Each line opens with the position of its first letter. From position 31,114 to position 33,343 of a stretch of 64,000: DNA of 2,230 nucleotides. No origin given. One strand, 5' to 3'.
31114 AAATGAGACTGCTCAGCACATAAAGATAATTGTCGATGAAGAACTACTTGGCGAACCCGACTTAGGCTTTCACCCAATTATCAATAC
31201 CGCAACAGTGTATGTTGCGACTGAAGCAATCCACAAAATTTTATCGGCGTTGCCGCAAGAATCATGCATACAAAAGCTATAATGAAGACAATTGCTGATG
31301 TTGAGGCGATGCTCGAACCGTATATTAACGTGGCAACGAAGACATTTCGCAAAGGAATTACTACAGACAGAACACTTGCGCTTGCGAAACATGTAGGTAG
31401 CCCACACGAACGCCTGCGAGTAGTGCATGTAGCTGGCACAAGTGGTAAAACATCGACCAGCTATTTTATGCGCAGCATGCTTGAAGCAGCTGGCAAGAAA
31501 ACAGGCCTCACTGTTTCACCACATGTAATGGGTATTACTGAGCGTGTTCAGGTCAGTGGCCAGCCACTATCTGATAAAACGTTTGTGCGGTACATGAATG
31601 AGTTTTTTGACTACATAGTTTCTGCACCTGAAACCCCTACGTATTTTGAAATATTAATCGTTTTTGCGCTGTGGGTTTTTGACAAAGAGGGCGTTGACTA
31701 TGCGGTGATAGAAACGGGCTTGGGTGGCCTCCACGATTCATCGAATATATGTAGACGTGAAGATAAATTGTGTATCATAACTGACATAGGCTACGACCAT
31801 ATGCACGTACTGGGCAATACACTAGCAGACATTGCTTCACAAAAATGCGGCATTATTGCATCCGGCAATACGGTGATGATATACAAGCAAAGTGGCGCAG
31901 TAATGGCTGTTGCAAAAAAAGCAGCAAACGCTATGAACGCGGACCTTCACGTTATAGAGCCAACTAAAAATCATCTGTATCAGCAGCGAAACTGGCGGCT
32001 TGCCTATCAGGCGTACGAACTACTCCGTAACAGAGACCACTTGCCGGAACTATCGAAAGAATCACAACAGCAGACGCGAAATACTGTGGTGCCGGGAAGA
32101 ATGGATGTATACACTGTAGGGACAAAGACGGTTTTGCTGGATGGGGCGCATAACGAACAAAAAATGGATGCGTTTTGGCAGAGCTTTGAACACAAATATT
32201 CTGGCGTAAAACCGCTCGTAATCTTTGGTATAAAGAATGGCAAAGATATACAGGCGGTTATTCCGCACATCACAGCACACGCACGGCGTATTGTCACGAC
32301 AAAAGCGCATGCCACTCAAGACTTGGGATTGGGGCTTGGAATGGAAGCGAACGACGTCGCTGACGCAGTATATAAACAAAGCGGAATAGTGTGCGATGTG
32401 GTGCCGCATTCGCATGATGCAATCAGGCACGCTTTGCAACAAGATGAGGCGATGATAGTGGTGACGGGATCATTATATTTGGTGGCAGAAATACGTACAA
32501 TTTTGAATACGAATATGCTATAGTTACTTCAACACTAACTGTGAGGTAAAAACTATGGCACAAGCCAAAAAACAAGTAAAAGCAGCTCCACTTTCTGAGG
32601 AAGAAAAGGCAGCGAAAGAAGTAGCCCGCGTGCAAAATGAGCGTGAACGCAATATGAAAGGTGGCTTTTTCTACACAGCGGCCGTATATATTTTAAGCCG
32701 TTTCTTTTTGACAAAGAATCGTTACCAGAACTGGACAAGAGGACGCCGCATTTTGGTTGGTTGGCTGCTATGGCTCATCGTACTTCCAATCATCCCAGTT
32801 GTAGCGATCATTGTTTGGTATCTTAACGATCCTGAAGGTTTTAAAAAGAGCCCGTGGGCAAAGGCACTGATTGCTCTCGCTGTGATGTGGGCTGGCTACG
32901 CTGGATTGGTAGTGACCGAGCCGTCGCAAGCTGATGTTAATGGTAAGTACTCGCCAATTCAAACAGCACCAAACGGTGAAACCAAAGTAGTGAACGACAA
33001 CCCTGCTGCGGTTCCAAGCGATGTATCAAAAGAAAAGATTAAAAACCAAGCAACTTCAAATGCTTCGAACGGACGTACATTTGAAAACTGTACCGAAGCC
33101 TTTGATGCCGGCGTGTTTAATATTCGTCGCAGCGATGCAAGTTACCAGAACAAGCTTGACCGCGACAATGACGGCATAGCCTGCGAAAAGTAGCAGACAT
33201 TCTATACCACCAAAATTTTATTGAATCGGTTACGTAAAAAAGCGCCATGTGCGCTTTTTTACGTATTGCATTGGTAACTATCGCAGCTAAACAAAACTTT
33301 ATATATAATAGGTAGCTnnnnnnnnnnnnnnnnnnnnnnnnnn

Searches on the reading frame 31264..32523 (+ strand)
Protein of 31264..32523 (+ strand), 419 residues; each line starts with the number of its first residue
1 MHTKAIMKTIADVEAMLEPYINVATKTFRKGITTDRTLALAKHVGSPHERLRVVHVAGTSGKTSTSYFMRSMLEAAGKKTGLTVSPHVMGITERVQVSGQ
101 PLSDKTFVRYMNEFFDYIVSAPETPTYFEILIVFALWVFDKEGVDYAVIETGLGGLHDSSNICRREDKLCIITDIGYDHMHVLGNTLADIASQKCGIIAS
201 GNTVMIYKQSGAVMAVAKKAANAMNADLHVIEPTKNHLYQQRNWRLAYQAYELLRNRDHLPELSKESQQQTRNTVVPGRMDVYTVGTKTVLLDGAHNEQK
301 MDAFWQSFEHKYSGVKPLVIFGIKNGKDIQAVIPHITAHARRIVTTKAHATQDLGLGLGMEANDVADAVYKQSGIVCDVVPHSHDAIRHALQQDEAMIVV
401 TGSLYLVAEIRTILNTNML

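Call 4: search_protein_families(library=pfam, proteins=[window:31264-32523:+], max_evalue=1)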
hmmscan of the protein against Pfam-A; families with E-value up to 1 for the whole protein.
window:31264-32523:+ (419 aa): 4 families
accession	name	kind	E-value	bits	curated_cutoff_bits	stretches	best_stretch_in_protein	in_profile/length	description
PF08245.18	Mur_ligase_M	-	4.9e-11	43.4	24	1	56-237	1-151/200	Mur ligase middle domain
PF02875.26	Mur_ligase_C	-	1.7e-10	42.2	28.4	1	278-403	1-126/127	Mur ligase, glutamate ligase domain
PF14277.12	DUF4364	-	0.016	15.5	26.9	1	138-235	25-125/162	Domain of unknown function (DUF4364)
PF12682.12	Flavodoxin_4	-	0.016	15.1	24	1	205-267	5-68/155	Flavodoxin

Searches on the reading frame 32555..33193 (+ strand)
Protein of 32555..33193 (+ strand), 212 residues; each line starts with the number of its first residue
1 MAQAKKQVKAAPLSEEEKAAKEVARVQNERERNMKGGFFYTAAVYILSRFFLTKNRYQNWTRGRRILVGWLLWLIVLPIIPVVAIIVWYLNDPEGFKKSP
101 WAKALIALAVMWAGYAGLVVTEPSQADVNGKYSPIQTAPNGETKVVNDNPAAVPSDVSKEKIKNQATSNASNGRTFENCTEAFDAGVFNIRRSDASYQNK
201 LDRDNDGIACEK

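Call 4: search_protein_families(library=pfam, proteins=[window:32555-33193:+], max_evalue=1)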
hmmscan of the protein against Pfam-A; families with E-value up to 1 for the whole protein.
window:32555-33193:+ (212 aa): 3 families
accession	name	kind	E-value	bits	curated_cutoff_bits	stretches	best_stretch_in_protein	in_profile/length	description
PF05901.16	Excalibur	-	3.5e-12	46.9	22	1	176-211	1-36/36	Excalibur calcium-binding domain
PF25592.1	DUF7937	-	0.0075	15.6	31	1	12-131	123-232/402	Domain of unknown function (DUF7937)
PF00528.27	BPD_transp_1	-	0.035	14.3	26.4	1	62-119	15-71/184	Binding-protein-dependent transport system inner membrane component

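Call 5: search_protein_families(library=padloc, proteins=[window:32555-33193:+], max_evalue=1)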
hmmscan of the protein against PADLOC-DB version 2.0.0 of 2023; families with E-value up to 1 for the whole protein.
window:32555-33193:+ (212 aa): 0 families

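Call 58: search_protein_families(library=ncbifam, proteins=[window:32555-33193:+], max_evalue=0.1)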
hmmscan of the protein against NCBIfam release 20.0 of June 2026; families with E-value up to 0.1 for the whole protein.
window:32555-33193:+ (212 aa): 0 families
